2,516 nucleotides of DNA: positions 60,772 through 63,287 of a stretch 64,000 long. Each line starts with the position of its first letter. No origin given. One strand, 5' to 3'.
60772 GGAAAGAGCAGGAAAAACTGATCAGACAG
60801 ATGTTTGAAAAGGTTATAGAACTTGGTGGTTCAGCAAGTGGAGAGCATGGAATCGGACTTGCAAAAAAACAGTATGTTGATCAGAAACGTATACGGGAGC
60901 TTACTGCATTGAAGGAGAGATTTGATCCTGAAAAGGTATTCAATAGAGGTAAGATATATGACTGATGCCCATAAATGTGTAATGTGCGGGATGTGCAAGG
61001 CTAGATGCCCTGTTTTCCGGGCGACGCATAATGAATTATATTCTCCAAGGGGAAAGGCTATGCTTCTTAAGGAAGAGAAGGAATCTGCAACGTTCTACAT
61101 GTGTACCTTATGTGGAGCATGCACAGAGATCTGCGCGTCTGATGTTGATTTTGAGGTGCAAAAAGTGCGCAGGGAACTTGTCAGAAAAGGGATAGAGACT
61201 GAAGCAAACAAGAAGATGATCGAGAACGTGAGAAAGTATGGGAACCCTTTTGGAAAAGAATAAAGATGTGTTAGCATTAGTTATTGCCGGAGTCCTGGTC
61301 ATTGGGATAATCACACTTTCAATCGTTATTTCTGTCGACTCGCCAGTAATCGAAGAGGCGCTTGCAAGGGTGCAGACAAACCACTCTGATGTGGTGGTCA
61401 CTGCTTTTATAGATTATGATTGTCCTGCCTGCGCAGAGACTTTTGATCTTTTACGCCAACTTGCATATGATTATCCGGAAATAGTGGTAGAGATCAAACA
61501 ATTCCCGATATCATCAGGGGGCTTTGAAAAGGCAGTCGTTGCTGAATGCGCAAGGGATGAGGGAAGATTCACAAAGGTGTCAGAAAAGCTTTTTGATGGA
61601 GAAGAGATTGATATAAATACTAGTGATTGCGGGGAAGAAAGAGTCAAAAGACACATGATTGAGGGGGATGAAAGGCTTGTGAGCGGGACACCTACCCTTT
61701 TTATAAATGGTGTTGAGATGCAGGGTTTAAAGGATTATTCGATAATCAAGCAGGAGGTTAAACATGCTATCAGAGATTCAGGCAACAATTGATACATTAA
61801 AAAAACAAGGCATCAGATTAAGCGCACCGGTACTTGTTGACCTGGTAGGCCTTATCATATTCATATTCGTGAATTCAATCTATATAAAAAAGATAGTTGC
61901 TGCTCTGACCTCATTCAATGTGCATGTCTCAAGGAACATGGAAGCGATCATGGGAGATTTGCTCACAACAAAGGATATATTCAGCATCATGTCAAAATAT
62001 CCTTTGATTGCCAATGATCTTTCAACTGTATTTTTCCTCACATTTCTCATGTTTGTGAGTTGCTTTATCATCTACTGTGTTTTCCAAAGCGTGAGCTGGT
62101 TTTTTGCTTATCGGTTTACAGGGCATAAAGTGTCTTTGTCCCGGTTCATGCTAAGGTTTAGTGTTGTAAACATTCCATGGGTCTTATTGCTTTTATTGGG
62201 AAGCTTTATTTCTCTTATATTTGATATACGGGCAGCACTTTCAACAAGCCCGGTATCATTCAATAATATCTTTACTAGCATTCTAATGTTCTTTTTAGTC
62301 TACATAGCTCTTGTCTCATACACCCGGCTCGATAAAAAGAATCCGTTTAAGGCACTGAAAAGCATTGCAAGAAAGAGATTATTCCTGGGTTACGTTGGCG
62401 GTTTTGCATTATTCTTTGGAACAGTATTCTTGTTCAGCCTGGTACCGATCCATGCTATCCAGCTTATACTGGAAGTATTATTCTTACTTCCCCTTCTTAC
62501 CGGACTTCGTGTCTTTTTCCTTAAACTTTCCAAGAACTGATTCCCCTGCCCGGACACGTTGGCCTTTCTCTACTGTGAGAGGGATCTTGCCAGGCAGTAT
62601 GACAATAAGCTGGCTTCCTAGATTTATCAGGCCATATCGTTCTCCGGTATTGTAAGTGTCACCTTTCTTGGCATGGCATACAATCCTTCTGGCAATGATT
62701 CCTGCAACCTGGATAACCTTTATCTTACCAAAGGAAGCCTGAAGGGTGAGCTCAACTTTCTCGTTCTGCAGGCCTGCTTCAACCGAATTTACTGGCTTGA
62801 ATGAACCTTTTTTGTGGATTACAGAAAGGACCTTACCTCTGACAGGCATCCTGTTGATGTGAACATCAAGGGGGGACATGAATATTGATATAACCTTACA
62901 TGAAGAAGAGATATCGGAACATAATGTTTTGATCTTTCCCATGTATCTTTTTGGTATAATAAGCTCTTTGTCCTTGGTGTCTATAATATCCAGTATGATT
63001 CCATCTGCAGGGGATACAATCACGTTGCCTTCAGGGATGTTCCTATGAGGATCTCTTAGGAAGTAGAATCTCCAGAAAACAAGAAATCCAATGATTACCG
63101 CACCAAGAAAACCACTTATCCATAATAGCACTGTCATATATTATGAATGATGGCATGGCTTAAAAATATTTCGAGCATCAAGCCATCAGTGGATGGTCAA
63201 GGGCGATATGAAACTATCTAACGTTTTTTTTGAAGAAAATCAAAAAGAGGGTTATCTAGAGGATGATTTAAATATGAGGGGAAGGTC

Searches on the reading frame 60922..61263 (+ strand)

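Call 71: search_protein_families(library=pfam, proteins=[window:60922-61263:+], max_evalue=0.001)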
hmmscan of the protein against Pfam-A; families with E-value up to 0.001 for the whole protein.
window:60922-61263:+ (113 aa): 9 families
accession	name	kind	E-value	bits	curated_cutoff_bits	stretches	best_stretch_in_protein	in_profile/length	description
PF13183.11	Fer4_8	-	2.3e-13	50.9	27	1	16-74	2-67/68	4Fe-4S dicluster domain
PF13534.11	Fer4_17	-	5e-08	33.8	22.2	1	18-76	1-61/61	4Fe-4S dicluster domain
PF13237.11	Fer4_10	-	5.1e-08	33.2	25.5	1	14-71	4-52/53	4Fe-4S dicluster domain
PF12838.12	Fer4_7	-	1.5e-05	25.8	27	1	18-74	1-51/52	4Fe-4S dicluster domain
PF13187.11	Fer4_9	-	1.5e-05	25.3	27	0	18-74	1-50/52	4Fe-4S dicluster domain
PF00037.32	Fer4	-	2e-05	24.7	21.1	0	15-31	4-20/24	4Fe-4S binding domain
PF14697.11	Fer4_21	-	0.00024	21.6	35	0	13-32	35-54/59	4Fe-4S dicluster domain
PF12837.12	Fer4_6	-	0.00043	20.6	25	0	15-31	5-21/24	4Fe-4S binding domain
PF12800.12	Fer4_4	-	0.00089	19.9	24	0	60-71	3-14/17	4Fe-4S binding domain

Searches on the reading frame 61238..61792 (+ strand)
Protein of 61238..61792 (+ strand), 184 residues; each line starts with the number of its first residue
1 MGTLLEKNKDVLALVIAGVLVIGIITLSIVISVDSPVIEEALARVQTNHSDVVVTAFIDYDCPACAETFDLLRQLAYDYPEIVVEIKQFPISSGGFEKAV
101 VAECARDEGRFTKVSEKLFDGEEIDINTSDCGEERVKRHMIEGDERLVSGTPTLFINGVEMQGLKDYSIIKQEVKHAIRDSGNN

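Call 71: search_protein_families(library=pfam, proteins=[window:61238-61792:+], max_evalue=0.001)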
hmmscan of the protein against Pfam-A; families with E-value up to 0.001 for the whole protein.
window:61238-61792:+ (184 aa): 2 families
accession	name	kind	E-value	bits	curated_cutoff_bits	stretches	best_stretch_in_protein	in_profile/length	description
PF13462.12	Thioredoxin_4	-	6.4e-11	43.2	23.2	1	50-123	13-91/165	Thioredoxin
PF01323.26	DSBA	-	7.9e-06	26.2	25.6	0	54-94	2-42/191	DSBA-like thioredoxin domain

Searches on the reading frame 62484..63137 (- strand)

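Call 71: search_protein_families(library=pfam, proteins=[window:62484-63137:-], max_evalue=0.001)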
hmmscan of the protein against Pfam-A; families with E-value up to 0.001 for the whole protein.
window:62484-63137:- (217 aa): 1 family
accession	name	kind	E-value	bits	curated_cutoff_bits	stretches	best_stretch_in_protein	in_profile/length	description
PF02666.20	PS_Dcarbxylase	-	1.3e-45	156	22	1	24-202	6-197/198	Phosphatidylserine decarboxylase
